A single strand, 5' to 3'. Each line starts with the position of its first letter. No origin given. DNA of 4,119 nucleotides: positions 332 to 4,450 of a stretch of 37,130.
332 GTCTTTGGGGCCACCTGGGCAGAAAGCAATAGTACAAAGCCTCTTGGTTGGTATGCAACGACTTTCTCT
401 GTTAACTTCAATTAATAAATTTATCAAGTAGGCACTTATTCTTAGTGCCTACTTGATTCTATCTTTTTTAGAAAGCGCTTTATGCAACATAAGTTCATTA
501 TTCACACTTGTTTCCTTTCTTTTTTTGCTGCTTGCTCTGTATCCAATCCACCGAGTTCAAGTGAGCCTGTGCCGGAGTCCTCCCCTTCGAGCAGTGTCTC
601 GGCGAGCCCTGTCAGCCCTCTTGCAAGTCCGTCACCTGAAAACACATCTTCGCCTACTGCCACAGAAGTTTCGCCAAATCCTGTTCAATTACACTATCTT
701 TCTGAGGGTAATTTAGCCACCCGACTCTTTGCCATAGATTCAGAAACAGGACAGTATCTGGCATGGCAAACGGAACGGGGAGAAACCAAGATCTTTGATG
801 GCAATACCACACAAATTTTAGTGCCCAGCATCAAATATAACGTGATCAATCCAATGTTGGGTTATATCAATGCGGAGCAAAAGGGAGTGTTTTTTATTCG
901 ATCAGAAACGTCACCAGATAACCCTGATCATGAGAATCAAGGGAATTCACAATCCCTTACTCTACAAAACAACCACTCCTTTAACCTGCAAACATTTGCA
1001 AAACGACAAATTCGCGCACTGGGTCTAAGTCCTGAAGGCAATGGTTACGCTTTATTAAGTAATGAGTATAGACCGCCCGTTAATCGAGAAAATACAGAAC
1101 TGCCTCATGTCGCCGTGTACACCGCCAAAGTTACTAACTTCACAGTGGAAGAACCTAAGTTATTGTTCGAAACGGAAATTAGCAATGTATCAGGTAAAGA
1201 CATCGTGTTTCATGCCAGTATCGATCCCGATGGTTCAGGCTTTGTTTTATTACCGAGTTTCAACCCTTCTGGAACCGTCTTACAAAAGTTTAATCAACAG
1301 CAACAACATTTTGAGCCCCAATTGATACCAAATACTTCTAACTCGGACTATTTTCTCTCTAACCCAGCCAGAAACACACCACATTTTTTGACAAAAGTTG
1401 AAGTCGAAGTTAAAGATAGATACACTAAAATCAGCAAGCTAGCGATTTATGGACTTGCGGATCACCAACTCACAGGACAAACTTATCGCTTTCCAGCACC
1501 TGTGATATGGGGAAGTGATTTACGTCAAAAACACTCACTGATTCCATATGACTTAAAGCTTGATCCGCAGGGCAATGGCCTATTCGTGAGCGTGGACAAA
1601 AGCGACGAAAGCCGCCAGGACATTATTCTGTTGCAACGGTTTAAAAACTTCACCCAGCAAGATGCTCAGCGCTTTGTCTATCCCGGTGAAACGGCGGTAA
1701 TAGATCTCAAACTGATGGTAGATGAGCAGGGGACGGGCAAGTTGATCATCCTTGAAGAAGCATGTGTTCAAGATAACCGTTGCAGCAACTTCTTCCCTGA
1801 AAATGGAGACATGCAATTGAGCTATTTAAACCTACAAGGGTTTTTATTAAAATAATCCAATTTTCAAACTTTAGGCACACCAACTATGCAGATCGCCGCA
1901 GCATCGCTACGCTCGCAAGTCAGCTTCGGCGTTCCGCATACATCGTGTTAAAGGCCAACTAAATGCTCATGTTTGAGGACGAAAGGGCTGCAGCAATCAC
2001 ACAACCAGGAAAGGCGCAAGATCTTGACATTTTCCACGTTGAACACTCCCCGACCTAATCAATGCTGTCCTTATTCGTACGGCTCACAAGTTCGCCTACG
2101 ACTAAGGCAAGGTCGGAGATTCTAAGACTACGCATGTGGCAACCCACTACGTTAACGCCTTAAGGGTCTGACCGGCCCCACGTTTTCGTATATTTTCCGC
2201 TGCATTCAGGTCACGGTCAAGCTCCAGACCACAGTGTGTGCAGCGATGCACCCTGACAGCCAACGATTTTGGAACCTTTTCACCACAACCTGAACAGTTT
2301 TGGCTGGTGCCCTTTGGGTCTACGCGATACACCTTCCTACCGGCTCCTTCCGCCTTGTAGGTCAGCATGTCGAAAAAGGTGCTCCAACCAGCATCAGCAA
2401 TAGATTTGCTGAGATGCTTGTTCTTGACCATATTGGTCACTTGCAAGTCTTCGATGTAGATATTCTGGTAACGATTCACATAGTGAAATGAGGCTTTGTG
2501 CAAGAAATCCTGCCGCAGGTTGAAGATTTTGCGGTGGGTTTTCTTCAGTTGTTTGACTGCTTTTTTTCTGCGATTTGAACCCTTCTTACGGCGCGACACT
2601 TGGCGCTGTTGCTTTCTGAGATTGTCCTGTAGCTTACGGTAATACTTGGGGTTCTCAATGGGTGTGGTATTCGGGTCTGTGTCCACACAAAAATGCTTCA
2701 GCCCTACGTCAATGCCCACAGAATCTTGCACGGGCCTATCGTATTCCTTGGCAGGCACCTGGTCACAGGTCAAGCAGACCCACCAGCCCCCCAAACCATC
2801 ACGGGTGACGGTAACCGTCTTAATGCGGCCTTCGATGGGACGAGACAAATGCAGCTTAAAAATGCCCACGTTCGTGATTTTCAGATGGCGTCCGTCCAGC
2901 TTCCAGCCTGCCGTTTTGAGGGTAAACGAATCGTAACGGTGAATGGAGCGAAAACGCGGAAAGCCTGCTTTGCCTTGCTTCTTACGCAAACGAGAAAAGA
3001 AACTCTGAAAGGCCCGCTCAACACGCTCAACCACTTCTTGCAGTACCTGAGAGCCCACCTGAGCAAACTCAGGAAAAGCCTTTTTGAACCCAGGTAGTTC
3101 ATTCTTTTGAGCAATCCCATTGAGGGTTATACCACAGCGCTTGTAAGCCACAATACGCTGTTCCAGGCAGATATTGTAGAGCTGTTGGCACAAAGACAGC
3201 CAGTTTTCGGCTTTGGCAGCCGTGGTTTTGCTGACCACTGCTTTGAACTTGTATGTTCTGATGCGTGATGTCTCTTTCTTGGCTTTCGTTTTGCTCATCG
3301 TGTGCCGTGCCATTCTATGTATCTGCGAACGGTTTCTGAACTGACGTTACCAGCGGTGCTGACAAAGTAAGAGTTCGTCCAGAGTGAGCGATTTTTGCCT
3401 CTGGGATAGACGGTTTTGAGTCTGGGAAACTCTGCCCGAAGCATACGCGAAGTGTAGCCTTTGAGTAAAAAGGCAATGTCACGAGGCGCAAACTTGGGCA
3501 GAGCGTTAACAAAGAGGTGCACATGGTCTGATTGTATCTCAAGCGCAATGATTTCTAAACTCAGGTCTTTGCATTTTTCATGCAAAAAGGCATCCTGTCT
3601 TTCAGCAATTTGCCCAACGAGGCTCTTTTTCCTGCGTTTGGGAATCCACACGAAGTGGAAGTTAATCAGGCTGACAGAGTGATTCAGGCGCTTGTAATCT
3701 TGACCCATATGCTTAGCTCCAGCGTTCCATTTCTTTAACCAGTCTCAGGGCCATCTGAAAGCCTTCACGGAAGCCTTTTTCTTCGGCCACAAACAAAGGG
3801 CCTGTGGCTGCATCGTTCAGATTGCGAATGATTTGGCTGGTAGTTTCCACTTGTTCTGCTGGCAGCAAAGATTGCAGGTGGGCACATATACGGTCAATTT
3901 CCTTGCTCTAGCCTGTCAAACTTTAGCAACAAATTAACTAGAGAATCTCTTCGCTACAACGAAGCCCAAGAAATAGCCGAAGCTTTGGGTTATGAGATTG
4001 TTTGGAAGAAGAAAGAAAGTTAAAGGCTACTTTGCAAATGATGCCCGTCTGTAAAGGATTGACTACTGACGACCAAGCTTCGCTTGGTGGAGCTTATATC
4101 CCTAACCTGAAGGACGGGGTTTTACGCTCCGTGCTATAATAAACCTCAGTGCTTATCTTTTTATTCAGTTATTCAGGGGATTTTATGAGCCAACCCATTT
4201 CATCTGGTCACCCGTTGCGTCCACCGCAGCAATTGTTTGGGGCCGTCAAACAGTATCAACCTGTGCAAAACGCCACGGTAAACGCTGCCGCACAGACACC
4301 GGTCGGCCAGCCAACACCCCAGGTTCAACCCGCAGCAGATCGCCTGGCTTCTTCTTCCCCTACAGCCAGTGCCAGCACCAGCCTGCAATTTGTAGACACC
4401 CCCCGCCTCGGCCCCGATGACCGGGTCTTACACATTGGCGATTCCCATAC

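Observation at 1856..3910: Intact IS200/IS605-family element encoding TnpA and the RNA-guided nuclease TnpB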

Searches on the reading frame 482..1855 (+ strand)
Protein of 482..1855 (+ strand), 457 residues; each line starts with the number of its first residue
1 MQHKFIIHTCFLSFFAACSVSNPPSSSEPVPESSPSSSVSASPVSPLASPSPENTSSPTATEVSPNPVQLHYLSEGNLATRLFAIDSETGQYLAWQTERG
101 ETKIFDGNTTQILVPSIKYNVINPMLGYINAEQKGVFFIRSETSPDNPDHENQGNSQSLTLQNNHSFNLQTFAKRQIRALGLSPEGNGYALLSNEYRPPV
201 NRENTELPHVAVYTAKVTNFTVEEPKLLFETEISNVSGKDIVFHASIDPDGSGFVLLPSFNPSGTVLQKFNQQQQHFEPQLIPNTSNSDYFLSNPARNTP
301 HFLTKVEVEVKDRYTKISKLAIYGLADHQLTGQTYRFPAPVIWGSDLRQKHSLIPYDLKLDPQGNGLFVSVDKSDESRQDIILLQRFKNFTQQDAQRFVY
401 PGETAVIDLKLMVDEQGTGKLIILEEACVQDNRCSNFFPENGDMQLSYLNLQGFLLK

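Call 4: search_protein_families(library=pfam, proteins=[window:482-1855:+], max_evalue=0.01)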
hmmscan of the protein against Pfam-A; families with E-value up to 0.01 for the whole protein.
window:482-1855:+ (457 aa): 0 families

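Call 6: search_protein_families(library=ncbifam, proteins=[window:482-1855:+], max_evalue=0.01)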
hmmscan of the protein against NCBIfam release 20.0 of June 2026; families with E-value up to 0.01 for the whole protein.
window:482-1855:+ (457 aa): 0 families

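Call 63: find_encoding_contigs(protein=window:482-1855:+, flank=3500, max_places=10)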
Protein window:482-1855:+ (457 aa): no gene with exactly this product is on record in the collection.

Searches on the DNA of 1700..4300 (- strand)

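Call 9: search_rna_families(source=window, start=1700, end=4300, threshold=evalue, max_evalue=10)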
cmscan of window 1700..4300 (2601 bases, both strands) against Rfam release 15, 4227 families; matches with E-value up to 10: 2.
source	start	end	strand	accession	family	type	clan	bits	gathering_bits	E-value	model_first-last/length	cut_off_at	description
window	2344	2378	-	RF03156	L31-Firmicutes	Cis-reg; leader;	CL00118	18.4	33.3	1.1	1-32/32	no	L31-Firmicutes ribosomal protein leader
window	3610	3630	+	RF02162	XIST_A_REPEAT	Gene; sRNA;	-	14.6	33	7.2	1-37/37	no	XIST RNA A repeat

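Call 64: build_rna_model(alignment_id=A3, structure=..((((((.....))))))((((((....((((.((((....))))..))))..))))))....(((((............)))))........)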
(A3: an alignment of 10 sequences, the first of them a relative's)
Model R1 built from alignment A3 (10 sequences, 94 columns); structure: as given.
model positions 92; base pairs 25; branch points 2; effective number of sequences 1.65; information 0.62 bits per position. Calibrated on 0.2 Mb of random sequence (short: E-values are rough).
structure used (alignment columns):
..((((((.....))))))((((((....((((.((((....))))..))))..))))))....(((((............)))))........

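Call 65: search_with_rna_model(model_id=R1, source=window, max_evalue=10, show_alignments=2)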
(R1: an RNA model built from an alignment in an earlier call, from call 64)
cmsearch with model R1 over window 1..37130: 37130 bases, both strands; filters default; matches with E-value up to 10: 2.
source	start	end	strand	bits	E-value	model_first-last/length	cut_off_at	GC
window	2040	2180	-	71.4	2.6e-15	1-92/92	no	0.52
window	31128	31189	+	9.4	1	1-92/92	no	0.5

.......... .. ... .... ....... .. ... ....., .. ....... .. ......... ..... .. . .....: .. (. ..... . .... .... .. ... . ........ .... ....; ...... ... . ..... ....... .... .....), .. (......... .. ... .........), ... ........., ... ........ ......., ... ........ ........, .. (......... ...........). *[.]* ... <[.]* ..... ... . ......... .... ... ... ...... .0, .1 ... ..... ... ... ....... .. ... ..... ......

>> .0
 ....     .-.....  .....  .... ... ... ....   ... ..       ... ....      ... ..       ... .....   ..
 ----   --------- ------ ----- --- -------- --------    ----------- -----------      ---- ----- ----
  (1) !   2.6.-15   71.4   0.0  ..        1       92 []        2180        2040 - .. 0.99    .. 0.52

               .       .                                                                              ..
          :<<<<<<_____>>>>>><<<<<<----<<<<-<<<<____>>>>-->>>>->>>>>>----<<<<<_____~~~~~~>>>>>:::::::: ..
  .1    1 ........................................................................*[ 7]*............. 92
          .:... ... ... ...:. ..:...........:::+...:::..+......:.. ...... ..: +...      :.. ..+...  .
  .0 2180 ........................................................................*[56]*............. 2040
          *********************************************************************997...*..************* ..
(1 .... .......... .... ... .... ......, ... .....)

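Call 67: search_with_rna_model(model_id=R1, sources=[window, L002, L003, L004, L005, L007, L008, L009, L010, L011, L012, L013, L014, L015, L016, L021, L022, L023, L024, L025, L026, L027, L028, L029, L030, L031, L032, L033, L034, L035, L036, L037, L038, L039, L040, L041, L042, L043, L044, L045, L046, L047, L048, L049, L050, L051, L052, L053, L054, L055, L056, L057, L058, L059, L060, L061, L062, L063, L064, L065, L066, L067, L068, L069, L070, L071, L072, L073, L074, L075, L076, L077, L078, L079, L080, L081, L082, L083, L085, L086, L087, L088, L089, L090, L091, L092, L093, L094, L095, L096, L097, L098, L099, L100, L101, L102, L103, L104, L105, L107], max_evalue=0.001, make_alignment=true)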
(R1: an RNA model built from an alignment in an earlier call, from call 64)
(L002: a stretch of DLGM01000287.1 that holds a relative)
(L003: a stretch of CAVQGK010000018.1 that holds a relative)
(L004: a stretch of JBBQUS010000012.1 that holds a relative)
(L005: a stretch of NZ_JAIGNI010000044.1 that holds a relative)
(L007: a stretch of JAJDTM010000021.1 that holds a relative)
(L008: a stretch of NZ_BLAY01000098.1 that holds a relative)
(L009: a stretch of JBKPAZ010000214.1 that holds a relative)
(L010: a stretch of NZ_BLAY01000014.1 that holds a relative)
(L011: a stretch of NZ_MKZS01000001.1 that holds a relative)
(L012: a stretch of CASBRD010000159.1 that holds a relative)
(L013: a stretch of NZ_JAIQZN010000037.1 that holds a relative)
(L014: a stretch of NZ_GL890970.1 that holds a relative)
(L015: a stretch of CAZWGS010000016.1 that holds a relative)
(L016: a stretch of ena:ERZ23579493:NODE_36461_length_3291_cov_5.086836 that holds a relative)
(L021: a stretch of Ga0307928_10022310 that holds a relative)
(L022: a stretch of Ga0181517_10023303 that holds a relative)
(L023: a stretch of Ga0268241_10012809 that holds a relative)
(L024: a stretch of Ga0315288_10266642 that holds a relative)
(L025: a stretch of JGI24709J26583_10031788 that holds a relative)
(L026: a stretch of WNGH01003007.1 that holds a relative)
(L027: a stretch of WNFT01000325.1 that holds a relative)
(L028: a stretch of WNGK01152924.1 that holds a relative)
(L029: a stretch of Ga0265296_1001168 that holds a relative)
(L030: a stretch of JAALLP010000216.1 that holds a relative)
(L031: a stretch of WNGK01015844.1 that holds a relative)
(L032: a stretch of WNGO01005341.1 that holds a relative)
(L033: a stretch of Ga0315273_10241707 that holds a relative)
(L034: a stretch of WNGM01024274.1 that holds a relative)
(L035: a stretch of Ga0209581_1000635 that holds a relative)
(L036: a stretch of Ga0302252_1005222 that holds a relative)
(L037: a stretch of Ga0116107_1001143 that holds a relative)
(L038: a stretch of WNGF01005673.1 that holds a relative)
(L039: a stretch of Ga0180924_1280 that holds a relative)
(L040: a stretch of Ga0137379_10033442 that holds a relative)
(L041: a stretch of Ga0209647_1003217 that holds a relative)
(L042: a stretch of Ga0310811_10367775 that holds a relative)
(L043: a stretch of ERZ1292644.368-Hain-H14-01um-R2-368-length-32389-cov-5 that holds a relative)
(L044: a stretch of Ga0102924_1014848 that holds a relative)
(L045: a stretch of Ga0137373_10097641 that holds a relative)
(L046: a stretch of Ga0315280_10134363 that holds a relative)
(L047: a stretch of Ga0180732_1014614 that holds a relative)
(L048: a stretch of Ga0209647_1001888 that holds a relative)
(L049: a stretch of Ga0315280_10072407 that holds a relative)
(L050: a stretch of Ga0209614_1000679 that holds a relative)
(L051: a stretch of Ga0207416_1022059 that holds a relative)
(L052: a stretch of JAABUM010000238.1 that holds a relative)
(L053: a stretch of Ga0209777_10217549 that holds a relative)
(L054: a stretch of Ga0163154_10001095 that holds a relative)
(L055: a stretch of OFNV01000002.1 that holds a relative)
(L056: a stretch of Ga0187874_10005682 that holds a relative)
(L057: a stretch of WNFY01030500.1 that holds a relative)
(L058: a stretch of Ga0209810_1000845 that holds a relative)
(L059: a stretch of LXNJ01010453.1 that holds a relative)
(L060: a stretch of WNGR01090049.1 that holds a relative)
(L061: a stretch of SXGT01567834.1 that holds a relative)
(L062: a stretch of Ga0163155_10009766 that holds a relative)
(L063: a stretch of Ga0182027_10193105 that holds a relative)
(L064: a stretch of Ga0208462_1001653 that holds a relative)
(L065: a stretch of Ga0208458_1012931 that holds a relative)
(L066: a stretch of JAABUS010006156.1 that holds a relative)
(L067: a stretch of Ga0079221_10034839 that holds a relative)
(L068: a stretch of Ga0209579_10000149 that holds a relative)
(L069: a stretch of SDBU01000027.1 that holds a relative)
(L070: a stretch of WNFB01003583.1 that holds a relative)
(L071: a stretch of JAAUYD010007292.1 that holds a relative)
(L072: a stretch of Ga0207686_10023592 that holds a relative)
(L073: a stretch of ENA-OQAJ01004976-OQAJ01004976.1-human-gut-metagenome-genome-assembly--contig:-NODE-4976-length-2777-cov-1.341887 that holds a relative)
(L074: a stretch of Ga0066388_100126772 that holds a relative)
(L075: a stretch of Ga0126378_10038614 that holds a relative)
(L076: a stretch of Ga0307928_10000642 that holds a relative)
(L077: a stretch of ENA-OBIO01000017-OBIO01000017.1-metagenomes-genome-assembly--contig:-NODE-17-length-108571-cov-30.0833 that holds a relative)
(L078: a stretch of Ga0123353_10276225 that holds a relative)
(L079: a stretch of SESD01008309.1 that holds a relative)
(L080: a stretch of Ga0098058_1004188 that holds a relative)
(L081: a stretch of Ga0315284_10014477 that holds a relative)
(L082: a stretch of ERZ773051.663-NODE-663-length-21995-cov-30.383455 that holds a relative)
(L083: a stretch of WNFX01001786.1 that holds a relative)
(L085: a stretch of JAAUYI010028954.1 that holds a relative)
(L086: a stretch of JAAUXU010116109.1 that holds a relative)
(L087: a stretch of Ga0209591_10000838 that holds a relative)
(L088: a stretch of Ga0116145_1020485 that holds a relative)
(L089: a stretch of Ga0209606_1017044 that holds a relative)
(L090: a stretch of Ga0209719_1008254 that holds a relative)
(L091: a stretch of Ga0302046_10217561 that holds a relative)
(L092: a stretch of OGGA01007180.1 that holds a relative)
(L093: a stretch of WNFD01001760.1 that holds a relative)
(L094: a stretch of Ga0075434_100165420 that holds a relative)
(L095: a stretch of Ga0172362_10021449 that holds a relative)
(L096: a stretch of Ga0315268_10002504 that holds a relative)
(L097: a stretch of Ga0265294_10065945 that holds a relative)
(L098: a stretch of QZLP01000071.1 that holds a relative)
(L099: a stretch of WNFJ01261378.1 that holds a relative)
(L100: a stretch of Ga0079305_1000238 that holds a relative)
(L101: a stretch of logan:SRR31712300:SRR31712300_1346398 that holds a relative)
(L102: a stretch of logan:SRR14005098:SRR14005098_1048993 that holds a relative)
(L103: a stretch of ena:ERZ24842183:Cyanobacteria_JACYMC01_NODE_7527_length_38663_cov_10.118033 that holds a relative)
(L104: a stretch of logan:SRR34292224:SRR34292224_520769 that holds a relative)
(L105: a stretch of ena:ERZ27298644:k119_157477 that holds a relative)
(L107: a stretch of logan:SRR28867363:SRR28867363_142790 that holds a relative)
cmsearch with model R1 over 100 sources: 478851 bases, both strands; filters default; matches with E-value up to 0.001: 32.
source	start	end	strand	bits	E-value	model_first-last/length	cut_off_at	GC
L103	3083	3174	+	105.2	3.7e-22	1-92/92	no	0.59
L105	1380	1471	+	101.5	2.9e-21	1-92/92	no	0.47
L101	3077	3168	+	101.2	3.3e-21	1-92/92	no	0.53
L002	3574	3665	+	99.7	7.4e-21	1-92/92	no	0.55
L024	1356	1447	+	99.3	9.3e-21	1-92/92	no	0.51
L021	1555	1645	+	95.2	8.3e-20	1-92/92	no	0.54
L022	2193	2283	+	92.7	3.3e-19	1-92/92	no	0.54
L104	3125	3215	+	91.7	5.5e-19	1-92/92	no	0.57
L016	2597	2688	+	85.6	1.5e-17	1-92/92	no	0.58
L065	2245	2336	+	83.5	4.7e-17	1-92/92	no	0.61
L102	1445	1556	+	81.6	1.3e-16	1-92/92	no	0.54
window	2040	2180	-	71.4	3.4e-14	1-92/92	no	0.52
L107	2596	2736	+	71.4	3.4e-14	1-92/92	no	0.52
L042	1516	1599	+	67.4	2.9e-13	1-85/92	3'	0.57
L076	3593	3686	+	61.4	7.6e-12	1-92/92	no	0.65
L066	3574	3663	+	58.4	3.9e-11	1-92/92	no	0.71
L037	3595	3687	+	54.4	3.3e-10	1-92/92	no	0.62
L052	3569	3681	+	53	7.3e-10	1-92/92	no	0.64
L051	1767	1855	+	52.9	7.5e-10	1-92/92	no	0.61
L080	1940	2039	+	50.9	2.3e-09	1-92/92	no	0.56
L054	3528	3639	+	50.8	2.4e-09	1-92/92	no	0.61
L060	2661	2743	+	48.3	9.3e-09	1-87/92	3'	0.65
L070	1409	1479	+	42.8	1.8e-07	1-92/92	no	0.68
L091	903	1017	+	40.4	6.5e-07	1-92/92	no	0.59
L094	935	1020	+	40.2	7.4e-07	1-92/92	no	0.65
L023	1186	1272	+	40.1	8.1e-07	1-92/92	no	0.67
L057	990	1078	+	39.2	1.3e-06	1-92/92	no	0.62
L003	3565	3655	+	35.6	8.9e-06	1-92/92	no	0.67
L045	2331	2406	+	35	1.2e-05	1-92/92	no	0.62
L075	3280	3368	+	34.3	1.8e-05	1-92/92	no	0.64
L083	3580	3692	+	30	0.00018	1-92/92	no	0.63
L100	3618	3731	+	27.7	0.00066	1-92/92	no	0.59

Alignment A5: 32 matches aligned to the model, 222 columns, each read 5' to 3' on its own strand. Consensus structure (alignment columns), stored with it:
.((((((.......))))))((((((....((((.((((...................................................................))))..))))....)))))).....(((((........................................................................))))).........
